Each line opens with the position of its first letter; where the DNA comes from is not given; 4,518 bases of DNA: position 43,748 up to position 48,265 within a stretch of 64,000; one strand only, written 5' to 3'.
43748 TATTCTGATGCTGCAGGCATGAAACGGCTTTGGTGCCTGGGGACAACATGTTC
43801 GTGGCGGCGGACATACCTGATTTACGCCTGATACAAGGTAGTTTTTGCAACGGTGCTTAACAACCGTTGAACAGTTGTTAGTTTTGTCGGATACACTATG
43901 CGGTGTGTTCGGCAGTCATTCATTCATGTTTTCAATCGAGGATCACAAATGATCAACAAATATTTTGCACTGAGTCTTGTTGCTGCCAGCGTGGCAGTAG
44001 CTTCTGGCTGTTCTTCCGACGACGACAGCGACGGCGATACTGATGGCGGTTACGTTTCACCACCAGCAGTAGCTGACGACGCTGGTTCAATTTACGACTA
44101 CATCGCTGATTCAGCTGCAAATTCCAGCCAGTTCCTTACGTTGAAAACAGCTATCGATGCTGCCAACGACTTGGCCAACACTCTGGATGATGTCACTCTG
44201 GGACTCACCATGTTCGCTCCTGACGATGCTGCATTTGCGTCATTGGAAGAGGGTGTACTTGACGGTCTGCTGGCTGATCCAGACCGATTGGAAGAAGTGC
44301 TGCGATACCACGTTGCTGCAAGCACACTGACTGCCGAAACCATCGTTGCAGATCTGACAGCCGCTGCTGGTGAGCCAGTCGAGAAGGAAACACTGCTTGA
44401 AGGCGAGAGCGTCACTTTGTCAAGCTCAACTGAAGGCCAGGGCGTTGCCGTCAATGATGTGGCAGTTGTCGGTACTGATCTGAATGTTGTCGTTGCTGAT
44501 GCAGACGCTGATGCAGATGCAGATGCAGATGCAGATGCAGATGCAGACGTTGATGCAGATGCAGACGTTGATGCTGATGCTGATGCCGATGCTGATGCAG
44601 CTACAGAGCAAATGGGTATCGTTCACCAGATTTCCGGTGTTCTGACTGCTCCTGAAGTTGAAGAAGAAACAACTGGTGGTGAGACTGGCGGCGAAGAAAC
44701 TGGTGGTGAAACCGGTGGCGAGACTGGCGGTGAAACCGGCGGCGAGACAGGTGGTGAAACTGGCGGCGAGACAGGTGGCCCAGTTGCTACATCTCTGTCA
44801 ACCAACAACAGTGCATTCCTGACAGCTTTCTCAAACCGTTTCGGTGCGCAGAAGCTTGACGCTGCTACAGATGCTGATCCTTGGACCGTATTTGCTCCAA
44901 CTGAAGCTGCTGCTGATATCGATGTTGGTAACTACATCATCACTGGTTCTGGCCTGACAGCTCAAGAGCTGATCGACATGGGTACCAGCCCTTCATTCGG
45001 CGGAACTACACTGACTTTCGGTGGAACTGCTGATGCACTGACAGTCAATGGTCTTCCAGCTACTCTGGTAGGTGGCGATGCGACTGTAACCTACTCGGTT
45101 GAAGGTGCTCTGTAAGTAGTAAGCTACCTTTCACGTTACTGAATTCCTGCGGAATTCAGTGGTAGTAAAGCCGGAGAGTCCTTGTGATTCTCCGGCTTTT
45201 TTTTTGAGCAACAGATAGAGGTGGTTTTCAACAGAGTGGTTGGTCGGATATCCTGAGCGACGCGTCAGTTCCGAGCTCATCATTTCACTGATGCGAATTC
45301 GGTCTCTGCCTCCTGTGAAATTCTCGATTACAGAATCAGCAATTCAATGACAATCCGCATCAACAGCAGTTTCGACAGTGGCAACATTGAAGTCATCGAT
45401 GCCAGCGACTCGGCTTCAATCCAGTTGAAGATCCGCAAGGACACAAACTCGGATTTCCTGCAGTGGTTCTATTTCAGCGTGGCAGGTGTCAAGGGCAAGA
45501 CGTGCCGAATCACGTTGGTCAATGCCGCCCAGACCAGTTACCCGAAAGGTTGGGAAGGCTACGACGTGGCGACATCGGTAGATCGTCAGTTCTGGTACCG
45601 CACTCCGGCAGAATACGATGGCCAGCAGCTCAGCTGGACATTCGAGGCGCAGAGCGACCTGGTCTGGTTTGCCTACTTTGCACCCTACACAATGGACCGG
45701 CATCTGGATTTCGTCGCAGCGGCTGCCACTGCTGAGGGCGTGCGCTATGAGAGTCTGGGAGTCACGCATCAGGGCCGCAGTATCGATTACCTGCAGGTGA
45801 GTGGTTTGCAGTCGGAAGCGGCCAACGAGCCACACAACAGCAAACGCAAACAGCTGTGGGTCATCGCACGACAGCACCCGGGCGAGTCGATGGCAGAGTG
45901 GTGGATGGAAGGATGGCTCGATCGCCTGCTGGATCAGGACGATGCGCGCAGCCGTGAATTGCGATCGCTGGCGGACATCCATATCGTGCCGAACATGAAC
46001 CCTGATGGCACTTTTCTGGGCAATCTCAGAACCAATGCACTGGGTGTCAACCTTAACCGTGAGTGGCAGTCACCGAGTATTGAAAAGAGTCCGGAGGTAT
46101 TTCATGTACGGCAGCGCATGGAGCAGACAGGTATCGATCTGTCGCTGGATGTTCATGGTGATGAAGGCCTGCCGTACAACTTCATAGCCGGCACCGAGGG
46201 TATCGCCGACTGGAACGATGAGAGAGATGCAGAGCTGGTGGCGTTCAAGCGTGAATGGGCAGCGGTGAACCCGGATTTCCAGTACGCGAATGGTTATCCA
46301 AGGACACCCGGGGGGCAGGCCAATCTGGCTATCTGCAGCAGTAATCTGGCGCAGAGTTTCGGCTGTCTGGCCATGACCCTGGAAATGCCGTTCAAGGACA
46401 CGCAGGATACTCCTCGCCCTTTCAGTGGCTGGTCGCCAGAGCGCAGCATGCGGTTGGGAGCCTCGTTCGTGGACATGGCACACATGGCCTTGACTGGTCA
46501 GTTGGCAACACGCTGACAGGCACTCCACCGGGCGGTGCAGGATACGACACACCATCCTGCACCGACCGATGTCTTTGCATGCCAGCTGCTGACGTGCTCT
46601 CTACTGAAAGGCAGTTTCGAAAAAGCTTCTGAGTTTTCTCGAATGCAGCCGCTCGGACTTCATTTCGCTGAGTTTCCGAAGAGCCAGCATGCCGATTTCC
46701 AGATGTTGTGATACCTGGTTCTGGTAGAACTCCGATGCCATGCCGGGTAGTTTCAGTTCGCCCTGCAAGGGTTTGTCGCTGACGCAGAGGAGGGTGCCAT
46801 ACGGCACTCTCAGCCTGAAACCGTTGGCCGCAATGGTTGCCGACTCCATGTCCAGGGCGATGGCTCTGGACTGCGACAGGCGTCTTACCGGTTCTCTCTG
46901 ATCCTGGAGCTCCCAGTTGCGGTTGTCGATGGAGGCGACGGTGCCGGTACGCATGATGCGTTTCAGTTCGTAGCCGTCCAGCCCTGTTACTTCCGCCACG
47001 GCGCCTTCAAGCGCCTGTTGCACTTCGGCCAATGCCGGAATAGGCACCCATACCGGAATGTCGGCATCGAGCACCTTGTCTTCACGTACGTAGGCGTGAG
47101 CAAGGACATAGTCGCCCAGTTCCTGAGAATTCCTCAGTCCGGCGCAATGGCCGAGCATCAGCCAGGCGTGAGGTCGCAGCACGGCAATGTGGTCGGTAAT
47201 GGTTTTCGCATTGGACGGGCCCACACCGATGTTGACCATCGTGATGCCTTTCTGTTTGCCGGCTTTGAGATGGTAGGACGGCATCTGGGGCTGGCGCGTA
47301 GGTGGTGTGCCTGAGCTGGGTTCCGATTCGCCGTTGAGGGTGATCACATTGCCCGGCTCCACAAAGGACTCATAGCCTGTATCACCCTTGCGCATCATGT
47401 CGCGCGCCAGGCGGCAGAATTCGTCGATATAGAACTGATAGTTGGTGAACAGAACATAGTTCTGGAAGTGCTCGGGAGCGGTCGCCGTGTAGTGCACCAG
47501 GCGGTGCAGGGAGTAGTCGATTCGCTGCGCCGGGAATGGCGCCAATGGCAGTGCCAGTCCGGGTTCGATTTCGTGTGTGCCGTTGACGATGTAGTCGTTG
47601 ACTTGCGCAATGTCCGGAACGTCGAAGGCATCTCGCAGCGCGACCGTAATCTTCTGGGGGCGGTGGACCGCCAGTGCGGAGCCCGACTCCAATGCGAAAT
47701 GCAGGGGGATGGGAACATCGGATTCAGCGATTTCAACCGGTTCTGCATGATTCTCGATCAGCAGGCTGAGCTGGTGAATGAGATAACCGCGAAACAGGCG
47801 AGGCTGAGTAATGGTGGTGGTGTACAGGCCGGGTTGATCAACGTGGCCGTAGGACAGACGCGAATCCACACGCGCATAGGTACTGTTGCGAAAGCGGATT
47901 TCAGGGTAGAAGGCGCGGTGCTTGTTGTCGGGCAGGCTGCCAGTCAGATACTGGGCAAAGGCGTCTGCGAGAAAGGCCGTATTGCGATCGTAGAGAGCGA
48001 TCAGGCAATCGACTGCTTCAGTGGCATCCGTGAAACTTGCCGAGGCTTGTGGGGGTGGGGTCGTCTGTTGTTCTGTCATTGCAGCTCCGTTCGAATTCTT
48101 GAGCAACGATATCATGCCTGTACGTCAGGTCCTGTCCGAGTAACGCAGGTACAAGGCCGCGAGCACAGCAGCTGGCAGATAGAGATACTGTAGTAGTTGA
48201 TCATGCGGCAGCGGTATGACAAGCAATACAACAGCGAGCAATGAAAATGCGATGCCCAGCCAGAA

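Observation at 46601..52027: Co-directional block of a retropepsin-like protease, two ATP-grasp ligases, an MFS-like transporter and AMP nucleosidase: candidate system for making and exporting a peptide or amino-acid conjugate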

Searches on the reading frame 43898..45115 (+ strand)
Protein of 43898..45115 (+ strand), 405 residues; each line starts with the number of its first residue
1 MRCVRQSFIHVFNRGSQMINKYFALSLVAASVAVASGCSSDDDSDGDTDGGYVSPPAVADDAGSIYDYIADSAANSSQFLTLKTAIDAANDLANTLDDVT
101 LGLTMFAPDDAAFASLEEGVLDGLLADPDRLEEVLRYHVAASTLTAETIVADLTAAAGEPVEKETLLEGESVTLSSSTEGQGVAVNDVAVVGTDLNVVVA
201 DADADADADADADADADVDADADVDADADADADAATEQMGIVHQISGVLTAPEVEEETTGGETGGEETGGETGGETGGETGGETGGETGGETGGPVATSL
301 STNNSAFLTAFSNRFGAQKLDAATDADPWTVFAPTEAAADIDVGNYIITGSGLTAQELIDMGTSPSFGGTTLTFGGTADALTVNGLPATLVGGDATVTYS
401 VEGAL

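Call 3: search_protein_families(library=pfam, proteins=[window:43898-45115:+], max_evalue=0.01)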
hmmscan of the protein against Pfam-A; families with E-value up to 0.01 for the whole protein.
window:43898-45115:+ (405 aa): 1 family
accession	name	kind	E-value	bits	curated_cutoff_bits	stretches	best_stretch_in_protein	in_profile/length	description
PF02469.27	Fasciclin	-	1.6e-22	80.4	22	1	78-196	2-108/123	Fasciclin domain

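Call 4: search_protein_families(library=ncbifam, proteins=[window:43898-45115:+], max_evalue=0.01)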
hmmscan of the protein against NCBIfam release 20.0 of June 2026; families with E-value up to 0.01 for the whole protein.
window:43898-45115:+ (405 aa): 4 families
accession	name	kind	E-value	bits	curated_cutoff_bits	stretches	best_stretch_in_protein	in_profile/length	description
NF012181.0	MSCRAMM_SdrD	exception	1.2e-06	26.3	2500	1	203-233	1287-1317/1379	MSCRAMM family adhesin SdrD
NF000535.3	MSCRAMM_SdrC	exception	2.6e-06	25.7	1700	1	201-236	869-904/963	MSCRAMM family adhesin SdrC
NF033845.1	MSCRAMM_ClfB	exception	5.7e-05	21.3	999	1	201-233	703-735/871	MSCRAMM family adhesin clumping factor ClfB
NF033609.2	MSCRAMM_ClfA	exception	0.0006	17.6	1150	1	203-232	689-718/934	MSCRAMM family adhesin clumping factor ClfA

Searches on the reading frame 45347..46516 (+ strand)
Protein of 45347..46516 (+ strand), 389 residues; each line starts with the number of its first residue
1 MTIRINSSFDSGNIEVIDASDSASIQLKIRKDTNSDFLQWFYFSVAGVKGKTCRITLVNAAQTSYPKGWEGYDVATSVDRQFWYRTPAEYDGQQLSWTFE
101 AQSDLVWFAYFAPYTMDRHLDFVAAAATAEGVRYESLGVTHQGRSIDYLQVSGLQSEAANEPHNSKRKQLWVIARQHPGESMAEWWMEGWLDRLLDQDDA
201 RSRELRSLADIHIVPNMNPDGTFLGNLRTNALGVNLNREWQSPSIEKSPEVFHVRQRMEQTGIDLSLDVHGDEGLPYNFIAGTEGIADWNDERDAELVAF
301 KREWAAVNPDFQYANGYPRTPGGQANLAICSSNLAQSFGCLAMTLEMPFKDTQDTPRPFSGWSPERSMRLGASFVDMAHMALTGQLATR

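Call 3: search_protein_families(library=pfam, proteins=[window:45347-46516:+], max_evalue=0.01)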
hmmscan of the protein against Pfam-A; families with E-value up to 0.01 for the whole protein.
window:45347-46516:+ (389 aa): 2 families
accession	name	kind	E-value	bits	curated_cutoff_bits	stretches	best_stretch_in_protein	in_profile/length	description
PF18027.6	Pepdidase_M14_N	-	3.5e-39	133.7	23.2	1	5-111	1-107/107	Cytosolic carboxypeptidase N-terminal domain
PF00246.29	Peptidase_M14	-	1.5e-18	67.9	21.6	1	129-273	13-185/286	Zinc carboxypeptidase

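Call 4: search_protein_families(library=ncbifam, proteins=[window:45347-46516:+], max_evalue=0.01)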
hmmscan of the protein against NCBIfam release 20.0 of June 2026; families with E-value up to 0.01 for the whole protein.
window:45347-46516:+ (389 aa): 1 family
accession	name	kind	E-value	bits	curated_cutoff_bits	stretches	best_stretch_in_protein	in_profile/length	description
NF007897.0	PRK10602.1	equivalog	1.7e-05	23.9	157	1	208-261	70-122/237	murein tripeptide amidase MpaA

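Call 18: search_protein_families(library=padloc, proteins=[window:45347-46516:+], max_evalue=0.01)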
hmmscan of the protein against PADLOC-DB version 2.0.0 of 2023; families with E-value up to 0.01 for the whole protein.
window:45347-46516:+ (389 aa): 0 families

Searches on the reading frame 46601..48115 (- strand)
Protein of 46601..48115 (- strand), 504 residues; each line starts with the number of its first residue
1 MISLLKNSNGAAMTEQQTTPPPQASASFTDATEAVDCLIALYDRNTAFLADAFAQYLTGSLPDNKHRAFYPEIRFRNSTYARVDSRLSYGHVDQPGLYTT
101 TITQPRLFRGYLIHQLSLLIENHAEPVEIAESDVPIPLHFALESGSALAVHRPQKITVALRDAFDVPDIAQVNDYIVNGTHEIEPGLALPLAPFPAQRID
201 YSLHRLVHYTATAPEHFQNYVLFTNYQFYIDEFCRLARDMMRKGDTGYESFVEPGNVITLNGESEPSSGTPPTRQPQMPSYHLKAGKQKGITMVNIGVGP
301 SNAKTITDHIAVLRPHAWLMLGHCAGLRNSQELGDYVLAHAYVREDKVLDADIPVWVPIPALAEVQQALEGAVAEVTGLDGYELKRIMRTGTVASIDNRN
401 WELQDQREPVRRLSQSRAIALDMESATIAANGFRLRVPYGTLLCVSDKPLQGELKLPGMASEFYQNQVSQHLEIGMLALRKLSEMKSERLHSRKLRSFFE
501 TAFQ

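Call 3: search_protein_families(library=pfam, proteins=[window:46601-48115:-], max_evalue=0.01)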
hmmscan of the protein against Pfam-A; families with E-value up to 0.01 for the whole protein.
window:46601-48115:- (504 aa): 2 families
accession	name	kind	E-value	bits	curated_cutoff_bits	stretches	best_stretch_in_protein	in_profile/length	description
PF10423.15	AMNp_N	-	6.4e-49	166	27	1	33-186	1-152/154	Bacterial AMP nucleoside phosphorylase N-terminus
PF01048.26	PNP_UDP_1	-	1e-15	58.3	25.1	1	284-451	35-202/233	Phosphorylase superfamily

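Call 4: search_protein_families(library=ncbifam, proteins=[window:46601-48115:-], max_evalue=0.01)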
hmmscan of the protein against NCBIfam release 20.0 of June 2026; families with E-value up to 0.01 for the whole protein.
window:46601-48115:- (504 aa): 7 families
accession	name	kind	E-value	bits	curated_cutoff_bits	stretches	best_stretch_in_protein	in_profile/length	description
NF006142.0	PRK08292.1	equivalog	9e-223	740.5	307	1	19-504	4-492/492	AMP nucleosidase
TIGR01717.1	AMP-nucleosdse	equivalog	1.2e-206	687.1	364.7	1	32-504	2-478/478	AMP nucleosidase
NF005500.0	PRK07115.1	equivalog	3.7e-40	137.8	264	1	285-487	59-252/261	AMP nucleosidase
TIGR01721.1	AMN-like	hypoth_equivalog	9e-32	110.3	307.2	1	286-487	57-250/269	AMP nucleosidase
NF004079.0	PRK05584.1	equivalog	3.4e-05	23.5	169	1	279-448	31-199/232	5'-methylthioadenosine/adenosylhomocysteine nucleosidase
TIGR03468.1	HpnG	hypoth_equivalog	9.7e-05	22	187.1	1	288-448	19-157/212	hopanoid-associated phosphorylase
TIGR03664.1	fut_nucase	equivalog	0.00012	21.9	124.7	1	282-446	28-200/228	futalosine hydrolase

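Call 18: search_protein_families(library=padloc, proteins=[window:46601-48115:-], max_evalue=0.01)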
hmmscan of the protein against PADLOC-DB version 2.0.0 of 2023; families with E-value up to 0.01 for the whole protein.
window:46601-48115:- (504 aa): 2 families
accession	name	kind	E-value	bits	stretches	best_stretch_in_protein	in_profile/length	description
PDLC04726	PDC-M60C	-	0.00091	16.2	1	306-340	215-249/407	-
PDLC00759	Effector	-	0.0021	14.6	1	296-343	298-346/506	PN-superfamily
